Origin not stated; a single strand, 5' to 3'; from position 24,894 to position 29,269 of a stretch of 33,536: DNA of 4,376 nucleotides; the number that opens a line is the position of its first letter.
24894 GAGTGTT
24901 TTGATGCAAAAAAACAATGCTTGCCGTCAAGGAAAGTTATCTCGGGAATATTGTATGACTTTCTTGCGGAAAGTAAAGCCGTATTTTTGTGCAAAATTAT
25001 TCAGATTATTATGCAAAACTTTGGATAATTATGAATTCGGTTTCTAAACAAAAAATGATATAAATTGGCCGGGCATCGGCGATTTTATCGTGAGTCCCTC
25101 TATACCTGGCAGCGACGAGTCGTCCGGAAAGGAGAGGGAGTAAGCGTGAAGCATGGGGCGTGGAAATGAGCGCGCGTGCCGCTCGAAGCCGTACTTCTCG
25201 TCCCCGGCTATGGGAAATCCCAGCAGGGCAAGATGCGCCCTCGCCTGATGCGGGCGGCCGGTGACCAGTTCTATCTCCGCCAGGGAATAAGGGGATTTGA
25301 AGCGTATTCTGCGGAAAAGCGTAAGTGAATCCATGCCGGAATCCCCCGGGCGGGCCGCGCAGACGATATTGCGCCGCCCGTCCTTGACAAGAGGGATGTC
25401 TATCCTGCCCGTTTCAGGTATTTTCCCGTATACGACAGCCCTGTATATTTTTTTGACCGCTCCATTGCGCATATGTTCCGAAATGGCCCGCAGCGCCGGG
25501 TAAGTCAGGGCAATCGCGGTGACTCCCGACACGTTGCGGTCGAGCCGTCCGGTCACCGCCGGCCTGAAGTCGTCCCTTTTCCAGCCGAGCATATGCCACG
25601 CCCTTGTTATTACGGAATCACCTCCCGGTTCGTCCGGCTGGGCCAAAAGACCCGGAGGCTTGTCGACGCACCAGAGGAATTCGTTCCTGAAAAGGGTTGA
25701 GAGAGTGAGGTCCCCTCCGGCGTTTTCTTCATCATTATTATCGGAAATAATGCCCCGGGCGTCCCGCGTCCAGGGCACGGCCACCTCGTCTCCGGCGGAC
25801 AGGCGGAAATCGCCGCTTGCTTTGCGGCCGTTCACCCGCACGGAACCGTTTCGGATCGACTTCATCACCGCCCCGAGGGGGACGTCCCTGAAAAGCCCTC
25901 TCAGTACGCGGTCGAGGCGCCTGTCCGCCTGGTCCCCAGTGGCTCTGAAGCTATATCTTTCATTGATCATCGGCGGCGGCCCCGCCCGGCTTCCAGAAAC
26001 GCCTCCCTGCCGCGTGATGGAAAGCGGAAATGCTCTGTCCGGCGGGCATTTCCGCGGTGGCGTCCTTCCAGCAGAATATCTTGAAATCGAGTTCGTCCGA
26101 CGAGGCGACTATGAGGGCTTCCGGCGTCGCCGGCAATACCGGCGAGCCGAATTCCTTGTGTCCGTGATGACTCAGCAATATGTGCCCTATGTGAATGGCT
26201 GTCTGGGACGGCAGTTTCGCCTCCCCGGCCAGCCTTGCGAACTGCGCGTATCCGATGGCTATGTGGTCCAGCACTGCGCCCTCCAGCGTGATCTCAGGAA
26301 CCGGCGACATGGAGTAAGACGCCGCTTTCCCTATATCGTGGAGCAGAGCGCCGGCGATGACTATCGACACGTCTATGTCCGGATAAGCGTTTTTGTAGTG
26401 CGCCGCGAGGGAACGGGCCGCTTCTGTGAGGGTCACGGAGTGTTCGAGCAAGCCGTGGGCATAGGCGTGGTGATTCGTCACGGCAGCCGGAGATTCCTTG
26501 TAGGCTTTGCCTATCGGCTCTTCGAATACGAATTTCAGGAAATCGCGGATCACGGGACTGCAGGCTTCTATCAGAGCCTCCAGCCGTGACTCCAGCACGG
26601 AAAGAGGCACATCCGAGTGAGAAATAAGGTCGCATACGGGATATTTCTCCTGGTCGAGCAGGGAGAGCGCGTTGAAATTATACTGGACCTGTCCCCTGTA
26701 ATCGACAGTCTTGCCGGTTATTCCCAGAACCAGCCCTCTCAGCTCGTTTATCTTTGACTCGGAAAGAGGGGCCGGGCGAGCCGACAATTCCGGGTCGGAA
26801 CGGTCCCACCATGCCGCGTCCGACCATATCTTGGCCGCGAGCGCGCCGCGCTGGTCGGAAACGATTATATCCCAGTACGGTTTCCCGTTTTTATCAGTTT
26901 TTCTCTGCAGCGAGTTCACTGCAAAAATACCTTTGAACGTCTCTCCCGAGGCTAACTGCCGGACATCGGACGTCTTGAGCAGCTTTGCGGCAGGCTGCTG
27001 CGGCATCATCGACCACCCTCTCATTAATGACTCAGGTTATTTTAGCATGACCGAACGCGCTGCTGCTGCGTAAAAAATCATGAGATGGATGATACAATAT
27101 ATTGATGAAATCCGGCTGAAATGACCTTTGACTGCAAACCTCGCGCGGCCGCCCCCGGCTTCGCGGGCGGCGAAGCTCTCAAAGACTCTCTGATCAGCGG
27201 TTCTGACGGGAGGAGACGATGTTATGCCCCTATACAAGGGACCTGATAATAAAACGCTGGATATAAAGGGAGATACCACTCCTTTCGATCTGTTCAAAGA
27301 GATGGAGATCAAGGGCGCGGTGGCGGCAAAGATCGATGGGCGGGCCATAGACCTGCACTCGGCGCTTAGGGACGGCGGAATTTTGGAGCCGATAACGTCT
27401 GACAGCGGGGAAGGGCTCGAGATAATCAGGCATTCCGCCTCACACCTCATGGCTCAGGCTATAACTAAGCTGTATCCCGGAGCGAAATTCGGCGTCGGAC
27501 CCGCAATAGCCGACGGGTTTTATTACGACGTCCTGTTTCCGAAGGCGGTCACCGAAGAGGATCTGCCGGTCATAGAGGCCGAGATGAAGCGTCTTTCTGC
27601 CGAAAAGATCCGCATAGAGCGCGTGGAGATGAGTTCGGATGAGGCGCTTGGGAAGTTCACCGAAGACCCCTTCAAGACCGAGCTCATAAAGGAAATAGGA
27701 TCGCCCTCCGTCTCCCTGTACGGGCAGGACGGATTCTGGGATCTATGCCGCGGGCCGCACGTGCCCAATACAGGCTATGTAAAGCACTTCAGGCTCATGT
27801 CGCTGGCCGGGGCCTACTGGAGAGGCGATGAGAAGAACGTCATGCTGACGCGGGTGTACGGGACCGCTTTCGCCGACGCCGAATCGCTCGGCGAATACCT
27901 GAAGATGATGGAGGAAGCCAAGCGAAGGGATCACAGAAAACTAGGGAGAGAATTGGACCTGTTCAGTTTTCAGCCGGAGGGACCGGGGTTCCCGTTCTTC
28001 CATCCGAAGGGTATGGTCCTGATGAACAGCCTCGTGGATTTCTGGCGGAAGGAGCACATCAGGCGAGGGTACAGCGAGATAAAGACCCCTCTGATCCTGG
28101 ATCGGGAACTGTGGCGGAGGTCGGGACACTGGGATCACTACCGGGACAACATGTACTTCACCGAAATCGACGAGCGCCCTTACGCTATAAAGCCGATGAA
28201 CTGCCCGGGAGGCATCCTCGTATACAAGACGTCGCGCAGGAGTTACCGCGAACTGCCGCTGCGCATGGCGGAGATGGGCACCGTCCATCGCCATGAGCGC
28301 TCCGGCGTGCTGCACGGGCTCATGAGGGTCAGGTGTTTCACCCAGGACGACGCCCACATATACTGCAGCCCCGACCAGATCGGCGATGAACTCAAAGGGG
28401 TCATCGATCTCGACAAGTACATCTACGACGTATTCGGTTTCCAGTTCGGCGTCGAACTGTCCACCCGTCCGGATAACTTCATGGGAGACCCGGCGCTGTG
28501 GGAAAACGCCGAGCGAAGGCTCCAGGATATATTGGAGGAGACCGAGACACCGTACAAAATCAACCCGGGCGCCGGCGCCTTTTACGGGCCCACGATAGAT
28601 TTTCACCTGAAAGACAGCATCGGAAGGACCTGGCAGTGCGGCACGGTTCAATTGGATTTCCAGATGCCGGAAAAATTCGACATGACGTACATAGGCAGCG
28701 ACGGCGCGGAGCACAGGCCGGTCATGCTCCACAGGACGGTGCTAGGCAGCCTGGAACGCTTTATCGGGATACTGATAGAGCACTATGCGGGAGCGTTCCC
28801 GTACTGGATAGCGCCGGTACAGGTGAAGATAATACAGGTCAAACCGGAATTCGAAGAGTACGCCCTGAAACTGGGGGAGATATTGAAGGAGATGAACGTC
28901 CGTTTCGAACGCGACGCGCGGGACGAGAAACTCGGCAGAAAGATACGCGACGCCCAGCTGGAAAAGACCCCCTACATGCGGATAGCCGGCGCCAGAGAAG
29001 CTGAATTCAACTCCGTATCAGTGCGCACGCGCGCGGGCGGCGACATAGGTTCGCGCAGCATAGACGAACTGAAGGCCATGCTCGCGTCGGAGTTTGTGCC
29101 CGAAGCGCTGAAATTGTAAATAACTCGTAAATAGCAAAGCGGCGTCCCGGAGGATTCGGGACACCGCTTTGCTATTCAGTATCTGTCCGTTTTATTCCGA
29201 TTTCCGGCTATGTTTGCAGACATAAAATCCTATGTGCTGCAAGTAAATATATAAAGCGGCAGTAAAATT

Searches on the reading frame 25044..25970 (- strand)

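Call 13: search_protein_families(library=pfam, proteins=[window:25044-25970:-], max_evalue=0.001)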
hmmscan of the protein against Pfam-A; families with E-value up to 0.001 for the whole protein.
window:25044-25970:- (308 aa): 2 families
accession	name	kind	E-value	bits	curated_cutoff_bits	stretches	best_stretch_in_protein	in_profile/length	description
PF00849.27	PseudoU_synth_2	-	1.6e-24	87.3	26.8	1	99-248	2-151/152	RNA pseudouridylate synthase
PF01479.30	S4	-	0.00058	20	22.8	0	17-63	1-48/48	S4 domain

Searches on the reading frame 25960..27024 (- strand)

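Call 13: search_protein_families(library=pfam, proteins=[window:25960-27024:-], max_evalue=0.001)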
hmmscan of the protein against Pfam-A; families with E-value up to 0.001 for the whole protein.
window:25960-27024:- (354 aa): 2 families
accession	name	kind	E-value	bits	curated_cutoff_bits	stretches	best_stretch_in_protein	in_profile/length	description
PF01966.28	HD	-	4.3e-12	46.8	22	1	193-313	2-114/116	HD domain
PF08668.18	HDOD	-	0.00075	19.5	22.9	0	185-240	88-139/196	HDOD domain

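Call 19: search_protein_families(library=padloc, proteins=[window:25960-27024:-], max_evalue=0.1)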
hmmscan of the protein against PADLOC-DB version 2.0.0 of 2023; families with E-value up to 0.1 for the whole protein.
window:25960-27024:- (354 aa): 9 families
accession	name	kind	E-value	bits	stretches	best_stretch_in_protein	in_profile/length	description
PDLC01767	Cas3e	-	4.9e-05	20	1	182-307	33-123/680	-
PDLC00940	Cas3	-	0.0002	19.6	1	192-292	1-103/178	CRISPR-associated endonuclease Cas3-HD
PDLC01254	Cas3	-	0.00027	19.2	1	189-290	6-92/164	CAS-I; effector_G3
PDLC02079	Cas3b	-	0.0017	14.6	1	191-237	13-54/691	-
PDLC01765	Cas3c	-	0.0076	13.2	1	184-288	10-93/612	-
PDLC01759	Cas3b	-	0.032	11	1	188-289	4-97/711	-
PDLC01770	Cas3g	-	0.047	10.1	1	184-235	534-583/733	-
PDLC03463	REase_II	-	0.054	10.1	1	22-93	445-516/570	Type II restriction enzyme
PDLC01293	Cas10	-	0.055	10.4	1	223-312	2-71/577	CAS-III; effector_LS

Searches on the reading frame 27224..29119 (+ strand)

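Call 13: search_protein_families(library=pfam, proteins=[window:27224-29119:+], max_evalue=0.001)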
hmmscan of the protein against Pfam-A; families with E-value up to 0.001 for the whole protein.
window:27224-29119:+ (631 aa): 3 families
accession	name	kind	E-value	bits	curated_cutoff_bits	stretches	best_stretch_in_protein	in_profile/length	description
PF00587.30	tRNA-synt_2b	-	3.5e-45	154.7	29.3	1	312-521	2-179/179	tRNA synthetase class II core domain (G, H, P, S and T)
PF03129.25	HGTP_anticodon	-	1.7e-17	63.8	21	1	533-621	1-92/94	Anticodon binding domain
PF07973.19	tRNA_SAD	-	2.5e-14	53.4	24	1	163-212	1-44/44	Threonyl and Alanyl tRNA synthetase second additional domain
